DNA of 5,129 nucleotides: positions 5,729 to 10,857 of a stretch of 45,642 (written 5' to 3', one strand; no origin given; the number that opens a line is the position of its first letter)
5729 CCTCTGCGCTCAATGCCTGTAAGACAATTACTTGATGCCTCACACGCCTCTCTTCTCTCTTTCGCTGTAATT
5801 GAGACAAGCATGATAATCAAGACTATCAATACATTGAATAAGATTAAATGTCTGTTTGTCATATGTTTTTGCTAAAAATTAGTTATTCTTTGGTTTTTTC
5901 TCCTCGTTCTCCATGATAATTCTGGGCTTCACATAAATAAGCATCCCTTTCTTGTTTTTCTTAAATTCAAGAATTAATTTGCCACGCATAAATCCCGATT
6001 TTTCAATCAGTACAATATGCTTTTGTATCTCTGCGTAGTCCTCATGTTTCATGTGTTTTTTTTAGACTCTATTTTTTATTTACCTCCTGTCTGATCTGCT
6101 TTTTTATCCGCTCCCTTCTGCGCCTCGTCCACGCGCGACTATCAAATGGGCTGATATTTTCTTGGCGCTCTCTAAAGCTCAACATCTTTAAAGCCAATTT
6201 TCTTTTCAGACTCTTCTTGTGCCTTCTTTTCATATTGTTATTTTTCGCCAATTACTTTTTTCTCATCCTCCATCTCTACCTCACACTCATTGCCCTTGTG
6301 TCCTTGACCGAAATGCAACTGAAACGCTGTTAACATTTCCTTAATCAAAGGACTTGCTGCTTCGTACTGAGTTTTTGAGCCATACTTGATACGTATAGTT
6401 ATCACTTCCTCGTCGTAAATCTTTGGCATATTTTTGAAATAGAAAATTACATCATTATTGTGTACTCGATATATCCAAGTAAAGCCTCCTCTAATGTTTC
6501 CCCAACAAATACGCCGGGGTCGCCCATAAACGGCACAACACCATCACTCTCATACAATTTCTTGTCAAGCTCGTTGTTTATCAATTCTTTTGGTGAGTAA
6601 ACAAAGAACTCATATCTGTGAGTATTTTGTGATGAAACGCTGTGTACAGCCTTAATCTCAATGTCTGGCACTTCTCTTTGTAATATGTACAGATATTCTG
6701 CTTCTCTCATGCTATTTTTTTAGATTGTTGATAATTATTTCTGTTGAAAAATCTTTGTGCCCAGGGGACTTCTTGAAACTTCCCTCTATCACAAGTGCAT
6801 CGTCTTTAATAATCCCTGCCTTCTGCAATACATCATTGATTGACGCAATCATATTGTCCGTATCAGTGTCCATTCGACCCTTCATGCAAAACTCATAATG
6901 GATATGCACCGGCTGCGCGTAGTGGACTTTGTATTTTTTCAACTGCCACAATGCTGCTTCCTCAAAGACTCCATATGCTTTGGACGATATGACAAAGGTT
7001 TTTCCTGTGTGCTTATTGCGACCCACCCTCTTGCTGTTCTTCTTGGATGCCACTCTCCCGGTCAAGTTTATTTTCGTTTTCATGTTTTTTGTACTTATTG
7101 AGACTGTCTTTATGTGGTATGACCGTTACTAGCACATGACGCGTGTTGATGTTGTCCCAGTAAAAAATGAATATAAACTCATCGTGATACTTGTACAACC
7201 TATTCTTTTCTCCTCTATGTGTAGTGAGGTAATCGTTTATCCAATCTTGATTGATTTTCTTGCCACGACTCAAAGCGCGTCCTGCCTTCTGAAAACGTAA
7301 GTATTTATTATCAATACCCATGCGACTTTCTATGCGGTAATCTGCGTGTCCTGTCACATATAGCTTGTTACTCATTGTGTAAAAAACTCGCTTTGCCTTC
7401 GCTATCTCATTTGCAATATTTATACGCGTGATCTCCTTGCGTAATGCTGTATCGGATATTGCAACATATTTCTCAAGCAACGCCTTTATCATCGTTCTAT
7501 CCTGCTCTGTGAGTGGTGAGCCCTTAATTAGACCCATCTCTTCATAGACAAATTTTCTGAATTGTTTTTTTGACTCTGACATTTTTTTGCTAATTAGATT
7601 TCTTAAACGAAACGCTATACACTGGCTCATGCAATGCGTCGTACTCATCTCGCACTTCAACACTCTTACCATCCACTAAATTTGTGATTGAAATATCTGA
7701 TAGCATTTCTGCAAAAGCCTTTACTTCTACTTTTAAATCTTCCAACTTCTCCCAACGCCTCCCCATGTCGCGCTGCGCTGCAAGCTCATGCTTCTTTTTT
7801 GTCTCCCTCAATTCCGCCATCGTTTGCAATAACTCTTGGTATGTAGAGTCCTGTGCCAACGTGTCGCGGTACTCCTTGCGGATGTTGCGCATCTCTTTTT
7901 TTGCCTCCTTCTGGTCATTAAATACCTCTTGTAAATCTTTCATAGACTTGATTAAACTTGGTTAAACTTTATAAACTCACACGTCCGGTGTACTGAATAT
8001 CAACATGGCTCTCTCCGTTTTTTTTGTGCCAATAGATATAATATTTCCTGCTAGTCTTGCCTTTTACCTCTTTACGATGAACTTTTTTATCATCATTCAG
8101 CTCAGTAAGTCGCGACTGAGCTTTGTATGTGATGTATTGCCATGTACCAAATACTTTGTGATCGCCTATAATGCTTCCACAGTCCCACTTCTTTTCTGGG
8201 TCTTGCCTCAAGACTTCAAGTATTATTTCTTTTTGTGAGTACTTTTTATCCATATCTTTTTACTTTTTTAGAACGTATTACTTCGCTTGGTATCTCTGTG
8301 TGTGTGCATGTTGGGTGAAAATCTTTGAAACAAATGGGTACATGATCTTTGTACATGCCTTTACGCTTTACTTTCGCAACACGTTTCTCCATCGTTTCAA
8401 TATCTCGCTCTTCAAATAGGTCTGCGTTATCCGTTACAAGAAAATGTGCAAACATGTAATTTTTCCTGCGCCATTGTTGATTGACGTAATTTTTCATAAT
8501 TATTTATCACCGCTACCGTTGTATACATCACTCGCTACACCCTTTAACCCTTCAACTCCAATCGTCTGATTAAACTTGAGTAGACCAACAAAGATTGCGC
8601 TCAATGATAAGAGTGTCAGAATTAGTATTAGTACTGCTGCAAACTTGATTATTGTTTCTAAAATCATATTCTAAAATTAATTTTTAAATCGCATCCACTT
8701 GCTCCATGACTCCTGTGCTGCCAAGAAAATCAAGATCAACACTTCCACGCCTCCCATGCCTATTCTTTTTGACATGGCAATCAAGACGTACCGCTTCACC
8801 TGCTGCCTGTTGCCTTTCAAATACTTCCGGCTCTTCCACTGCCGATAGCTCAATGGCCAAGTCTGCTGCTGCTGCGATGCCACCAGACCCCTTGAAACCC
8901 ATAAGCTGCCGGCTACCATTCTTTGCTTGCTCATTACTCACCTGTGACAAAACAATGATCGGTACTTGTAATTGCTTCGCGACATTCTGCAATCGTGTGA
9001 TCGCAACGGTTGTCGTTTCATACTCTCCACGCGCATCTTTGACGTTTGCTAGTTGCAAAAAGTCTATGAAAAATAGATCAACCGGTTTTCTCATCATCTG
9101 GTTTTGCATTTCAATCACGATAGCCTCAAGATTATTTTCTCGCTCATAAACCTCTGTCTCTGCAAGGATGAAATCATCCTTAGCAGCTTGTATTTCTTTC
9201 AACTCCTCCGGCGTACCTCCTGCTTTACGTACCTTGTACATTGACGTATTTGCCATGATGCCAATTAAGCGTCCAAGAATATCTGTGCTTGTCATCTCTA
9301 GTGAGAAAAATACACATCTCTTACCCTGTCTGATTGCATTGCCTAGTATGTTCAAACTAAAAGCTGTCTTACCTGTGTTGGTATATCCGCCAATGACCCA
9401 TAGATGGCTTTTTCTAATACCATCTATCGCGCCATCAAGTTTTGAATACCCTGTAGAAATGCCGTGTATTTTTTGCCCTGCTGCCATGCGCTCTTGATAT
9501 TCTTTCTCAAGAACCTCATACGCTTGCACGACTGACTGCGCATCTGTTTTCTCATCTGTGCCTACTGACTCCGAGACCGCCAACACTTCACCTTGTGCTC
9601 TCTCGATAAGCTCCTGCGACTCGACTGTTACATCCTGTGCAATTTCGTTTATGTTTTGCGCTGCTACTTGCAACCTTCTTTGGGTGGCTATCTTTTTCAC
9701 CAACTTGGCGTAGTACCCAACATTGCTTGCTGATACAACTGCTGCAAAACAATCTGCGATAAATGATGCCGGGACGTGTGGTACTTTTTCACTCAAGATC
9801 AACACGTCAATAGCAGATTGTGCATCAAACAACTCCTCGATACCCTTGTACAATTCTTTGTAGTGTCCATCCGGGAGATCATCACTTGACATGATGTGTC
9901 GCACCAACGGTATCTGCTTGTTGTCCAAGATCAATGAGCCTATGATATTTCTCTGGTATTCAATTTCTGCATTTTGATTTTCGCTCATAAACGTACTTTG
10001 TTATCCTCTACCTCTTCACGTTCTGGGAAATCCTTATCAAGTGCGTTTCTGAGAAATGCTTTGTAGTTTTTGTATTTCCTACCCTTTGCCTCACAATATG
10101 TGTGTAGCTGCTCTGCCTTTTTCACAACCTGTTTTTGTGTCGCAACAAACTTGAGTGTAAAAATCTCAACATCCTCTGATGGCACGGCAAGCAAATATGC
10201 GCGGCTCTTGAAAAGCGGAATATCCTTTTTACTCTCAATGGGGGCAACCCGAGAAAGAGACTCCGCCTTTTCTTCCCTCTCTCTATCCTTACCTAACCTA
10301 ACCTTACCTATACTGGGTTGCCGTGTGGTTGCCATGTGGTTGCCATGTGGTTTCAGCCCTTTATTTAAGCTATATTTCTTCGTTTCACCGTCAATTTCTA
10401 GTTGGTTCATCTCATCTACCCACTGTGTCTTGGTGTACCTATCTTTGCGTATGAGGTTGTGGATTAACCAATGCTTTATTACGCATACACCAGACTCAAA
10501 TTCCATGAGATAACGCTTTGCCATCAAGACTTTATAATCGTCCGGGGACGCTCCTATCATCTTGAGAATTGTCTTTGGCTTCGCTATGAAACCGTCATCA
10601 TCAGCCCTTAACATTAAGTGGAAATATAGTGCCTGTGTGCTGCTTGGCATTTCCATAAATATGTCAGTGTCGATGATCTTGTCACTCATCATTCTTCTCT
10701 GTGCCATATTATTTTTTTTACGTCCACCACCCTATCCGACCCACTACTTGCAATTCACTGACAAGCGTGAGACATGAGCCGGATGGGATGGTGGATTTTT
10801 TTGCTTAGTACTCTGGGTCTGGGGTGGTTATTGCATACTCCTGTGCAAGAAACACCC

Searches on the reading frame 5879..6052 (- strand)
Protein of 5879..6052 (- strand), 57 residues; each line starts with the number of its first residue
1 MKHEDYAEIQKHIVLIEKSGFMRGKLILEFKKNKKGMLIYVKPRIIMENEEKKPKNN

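Call 63: search_protein_families(library=pfam, proteins=[window:5879-6052:-], max_evalue=1)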
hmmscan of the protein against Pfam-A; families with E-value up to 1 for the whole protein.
window:5879-6052:- (57 aa): 0 families

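Call 72: search_protein_families(library=phrogs, proteins=[window:5879-6052:-], max_evalue=0.01)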
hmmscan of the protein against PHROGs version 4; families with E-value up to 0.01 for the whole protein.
window:5879-6052:- (57 aa): 0 families

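Call 88: find_homologous_proteins(query=window:5879-6052:-, max_evalue=0.01)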
Query window:5879-6052:- (57 aa): 1 proteins with E <= 0.01 among 1 candidates.
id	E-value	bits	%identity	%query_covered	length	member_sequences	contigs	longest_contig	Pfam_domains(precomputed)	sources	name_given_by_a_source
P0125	8.2e-29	114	100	100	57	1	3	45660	-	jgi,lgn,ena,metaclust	metaclust:\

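Call 89: search_solved_structures(query=A4, max_evalue=10)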
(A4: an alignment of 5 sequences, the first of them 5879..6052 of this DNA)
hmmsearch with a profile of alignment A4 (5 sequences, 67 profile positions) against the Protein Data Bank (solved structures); distinct sequences matched with E-value up to 10: 3.
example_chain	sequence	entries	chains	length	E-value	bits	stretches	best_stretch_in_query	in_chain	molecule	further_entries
5wjd_A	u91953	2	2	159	0.32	14.5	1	14-38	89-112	CG8481, isoform B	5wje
4rz7_A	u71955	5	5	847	9.2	9.9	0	10-33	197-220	cGMP-dependent protein kinase, putative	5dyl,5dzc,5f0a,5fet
5ezr_A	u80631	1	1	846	9.8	9.8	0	10-33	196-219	cGMP-dependent protein kinase, putative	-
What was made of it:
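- Tried and rejected: The 57-aa DUF2292-like ORF has no homologues (call 88) and no PDB match (call 89).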

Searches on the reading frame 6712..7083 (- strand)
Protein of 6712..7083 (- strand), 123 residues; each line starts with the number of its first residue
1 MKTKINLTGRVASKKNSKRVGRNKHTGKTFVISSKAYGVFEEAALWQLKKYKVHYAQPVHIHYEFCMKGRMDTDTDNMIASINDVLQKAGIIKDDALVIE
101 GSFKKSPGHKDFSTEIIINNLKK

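Call 40: search_protein_families(library=pfam, proteins=[window:6712-7083:-], max_evalue=0.01)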
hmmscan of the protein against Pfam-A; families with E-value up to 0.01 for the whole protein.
window:6712-7083:- (123 aa): 1 family
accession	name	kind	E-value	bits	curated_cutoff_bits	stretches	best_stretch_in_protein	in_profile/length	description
PF05866.16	RusA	-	3.9e-08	34.4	22.8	1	21-116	13-121/124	Endodeoxyribonuclease RusA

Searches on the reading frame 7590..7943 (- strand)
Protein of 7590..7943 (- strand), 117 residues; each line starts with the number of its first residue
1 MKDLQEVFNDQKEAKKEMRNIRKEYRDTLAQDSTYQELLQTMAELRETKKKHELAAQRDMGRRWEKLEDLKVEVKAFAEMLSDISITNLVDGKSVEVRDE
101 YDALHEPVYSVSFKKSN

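Call 40: search_protein_families(library=pfam, proteins=[window:7590-7943:-], max_evalue=0.01)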
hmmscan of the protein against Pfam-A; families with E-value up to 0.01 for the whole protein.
window:7590-7943:- (117 aa): 2 families
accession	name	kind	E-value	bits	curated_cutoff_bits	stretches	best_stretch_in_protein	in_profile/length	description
PF25762.1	HAUS1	-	0.001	19.4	40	1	2-87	114-199/236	HAUS augmin-like complex subunit 1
PF09969.14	DUF2203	-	0.0035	18.5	24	1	3-84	14-86/122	Uncharacterized conserved protein (DUF2203)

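Call 96: search_protein_families(library=phrogs, proteins=[window:7590-7943:-], max_evalue=0.01)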
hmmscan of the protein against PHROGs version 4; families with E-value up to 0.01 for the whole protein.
window:7590-7943:- (117 aa): 0 families

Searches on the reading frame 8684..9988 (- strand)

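Call 39: search_protein_families(library=pfam, proteins=[window:8684-9988:-], max_evalue=0.01)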
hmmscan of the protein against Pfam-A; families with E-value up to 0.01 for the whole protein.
window:8684-9988:- (434 aa): 5 families
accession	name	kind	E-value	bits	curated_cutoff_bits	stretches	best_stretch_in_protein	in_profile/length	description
PF03796.21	DnaB_C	-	1.3e-38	133.3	27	1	176-425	1-250/255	DnaB-like helicase C terminal domain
PF00772.26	DnaB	-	5.7e-12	46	23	1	6-98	3-102/103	DnaB-like helicase N terminal domain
PF06745.19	ATPase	-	9e-10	38.7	26.6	1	178-372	2-186/231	KaiC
PF13481.12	AAA_25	-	0.00086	19.4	27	1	181-354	19-194/195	AAA domain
PF00154.27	RecA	-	0.0012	18.8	27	1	171-244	27-102/262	recA bacterial DNA recombination protein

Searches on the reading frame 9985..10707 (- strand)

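Call 39: search_protein_families(library=pfam, proteins=[window:9985-10707:-], max_evalue=0.01)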
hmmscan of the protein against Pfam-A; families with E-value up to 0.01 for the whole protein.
window:9985-10707:- (240 aa): 0 families

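Call 96: search_protein_families(library=phrogs, proteins=[window:9985-10707:-], max_evalue=0.01)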
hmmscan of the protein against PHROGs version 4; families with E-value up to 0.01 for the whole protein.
window:9985-10707:- (240 aa): 4 families
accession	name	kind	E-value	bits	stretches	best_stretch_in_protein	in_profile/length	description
phrog_5708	-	DNA, RNA and nucleotide metabolism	3e-61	208.7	1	1-215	1-213/263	DnaD-like helicase loader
phrog_8489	-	DNA, RNA and nucleotide metabolism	2.6e-59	202.7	1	1-235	1-245/296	DnaD-like helicase loader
phrog_1163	-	unknown function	3.2e-28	100.2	1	1-225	8-206/273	-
phrog_10469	-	DNA, RNA and nucleotide metabolism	1e-19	72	1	1-138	1-173/305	DnaD-like helicase loader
